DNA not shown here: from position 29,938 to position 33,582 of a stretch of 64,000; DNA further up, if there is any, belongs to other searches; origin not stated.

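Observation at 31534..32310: Intein splitting the TNPC-GEQPL active-site motif of class II ribonucleotide reductase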

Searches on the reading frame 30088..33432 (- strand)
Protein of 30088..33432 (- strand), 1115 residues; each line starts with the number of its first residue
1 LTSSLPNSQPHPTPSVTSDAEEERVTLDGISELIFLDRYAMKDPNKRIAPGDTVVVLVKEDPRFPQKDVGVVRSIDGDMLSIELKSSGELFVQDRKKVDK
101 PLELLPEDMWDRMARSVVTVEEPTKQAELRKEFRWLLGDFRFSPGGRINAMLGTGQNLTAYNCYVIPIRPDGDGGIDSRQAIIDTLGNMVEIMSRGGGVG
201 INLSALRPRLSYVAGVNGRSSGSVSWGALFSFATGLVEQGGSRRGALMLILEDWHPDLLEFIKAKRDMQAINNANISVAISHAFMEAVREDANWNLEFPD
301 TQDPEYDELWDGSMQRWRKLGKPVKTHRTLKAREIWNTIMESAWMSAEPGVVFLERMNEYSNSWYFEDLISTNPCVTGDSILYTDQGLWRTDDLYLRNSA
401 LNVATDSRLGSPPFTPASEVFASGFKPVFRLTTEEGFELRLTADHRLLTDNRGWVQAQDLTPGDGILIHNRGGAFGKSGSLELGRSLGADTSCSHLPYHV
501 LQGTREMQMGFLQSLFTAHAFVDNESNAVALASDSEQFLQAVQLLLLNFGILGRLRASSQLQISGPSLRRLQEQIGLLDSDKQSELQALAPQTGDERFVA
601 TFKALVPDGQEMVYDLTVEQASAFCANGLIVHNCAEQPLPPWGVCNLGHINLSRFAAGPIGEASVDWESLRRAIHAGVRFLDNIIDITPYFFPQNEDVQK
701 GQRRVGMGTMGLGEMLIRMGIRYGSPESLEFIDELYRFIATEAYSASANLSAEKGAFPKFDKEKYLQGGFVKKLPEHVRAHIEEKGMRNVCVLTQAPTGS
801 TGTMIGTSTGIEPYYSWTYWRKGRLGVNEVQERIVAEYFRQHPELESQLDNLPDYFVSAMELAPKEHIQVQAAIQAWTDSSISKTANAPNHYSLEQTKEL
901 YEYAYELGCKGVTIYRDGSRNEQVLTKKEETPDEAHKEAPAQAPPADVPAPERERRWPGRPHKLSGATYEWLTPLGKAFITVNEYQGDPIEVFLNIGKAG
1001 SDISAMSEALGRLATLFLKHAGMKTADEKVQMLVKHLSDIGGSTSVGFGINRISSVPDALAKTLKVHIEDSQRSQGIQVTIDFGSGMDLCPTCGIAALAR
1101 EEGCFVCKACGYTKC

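Call 4: search_protein_families(library=pfam, proteins=[window:30088-33432:-], max_evalue=0.1)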
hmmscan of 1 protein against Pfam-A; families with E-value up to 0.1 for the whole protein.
window:30088-33432:- (1115 aa): 5 families
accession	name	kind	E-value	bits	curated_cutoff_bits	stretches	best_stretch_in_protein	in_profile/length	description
PF02867.20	Ribonuc_red_lgC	-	3.6e-115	386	23.9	1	163-915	3-523/523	Ribonucleotide reductase, barrel domain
PF14890.11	Intein_splicing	-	4.1e-14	53.1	35.8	1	417-633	38-155/155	Intein splicing domain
PF14528.11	LAGLIDADG_3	-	1.1e-09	38.9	22.5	1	507-576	2-82/82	LAGLIDADG-like domain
PF12637.14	TSCPD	-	2e-09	38.1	22.8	1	976-1067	14-87/88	TSCPD domain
PF00317.26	Ribonuc_red_lgN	-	5.1e-06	26.9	28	1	101-156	22-76/77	Ribonucleotide reductase, all-alpha domain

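Call 6: search_protein_families(library=ncbifam, proteins=[window:30088-33432:-], max_evalue=0.1)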
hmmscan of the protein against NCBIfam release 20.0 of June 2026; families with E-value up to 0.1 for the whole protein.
window:30088-33432:- (1115 aa): 32 families (the best 25 are shown)
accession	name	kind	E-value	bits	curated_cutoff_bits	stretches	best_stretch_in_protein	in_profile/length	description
NF005991.0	PRK08115.1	equivalog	4.4e-185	617.2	854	3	620-935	465-787/858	vitamin B12-dependent ribonucleotide reductase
NF006417.0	PRK08665.1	equivalog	4.2e-168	561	961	2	633-1115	279-758/759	vitamin B12-dependent ribonucleotide reductase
TIGR02504.1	NrdJ_Z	equivalog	3.8e-167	557.5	399.95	2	633-925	281-606/606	adenosylcobalamin-dependent ribonucleoside-diphosphate reductase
NF005401.0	PRK06948.1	subfamily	7.4e-103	345.2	906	2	632-929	290-594/604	ribonucleotide reductase-like protein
NF005010.0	PRK06406.1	subfamily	5.2e-93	312.7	1125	2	633-938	435-738/771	vitamin B12-dependent ribonucleotide reductase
NF006207.0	PRK08332.1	equivalog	2e-92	310.4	2400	4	565-931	1176-1568/1684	vitamin B12-dependent ribonucleotide reductase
TIGR02506.1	NrdE_NrdA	equivalog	2.8e-80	270.5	341.05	2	631-911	298-609/616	ribonucleoside-diphosphate reductase subunit alpha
NF005122.0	PRK06556.1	equivalog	7.7e-58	196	859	3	862-1075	645-859/960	vitamin B12-dependent ribonucleotide reductase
NF005101.0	PRK06539.1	equivalog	5.2e-50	170.3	988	3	642-768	453-575/822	ribonucleoside-diphosphate reductase subunit alpha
NF005736.0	PRK07562.1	equivalog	2e-46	158.2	1737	4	272-376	395-477/1222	vitamin B12-dependent ribonucleotide reductase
NF006279.0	PRK08447.1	equivalog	4e-45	154.5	1082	2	644-921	496-772/789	ribonucleoside-diphosphate reductase subunit alpha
NF006665.0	PRK09209.1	equivalog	4.1e-45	154.3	1057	2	643-912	489-743/761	ribonucleoside-diphosphate reductase subunit alpha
NF005544.0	PRK07207.1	equivalog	4e-44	150.7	965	3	643-765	601-720/965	ribonucleoside-diphosphate reductase subunit alpha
NF005483.0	PRK07088.1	equivalog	3.8e-41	141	1214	2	644-916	495-750/764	ribonucleoside-diphosphate reductase subunit alpha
NF009028.0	PRK12364.1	equivalog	9.5e-37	126.4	1377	2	644-918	570-830/842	ribonucleoside-diphosphate reductase subunit alpha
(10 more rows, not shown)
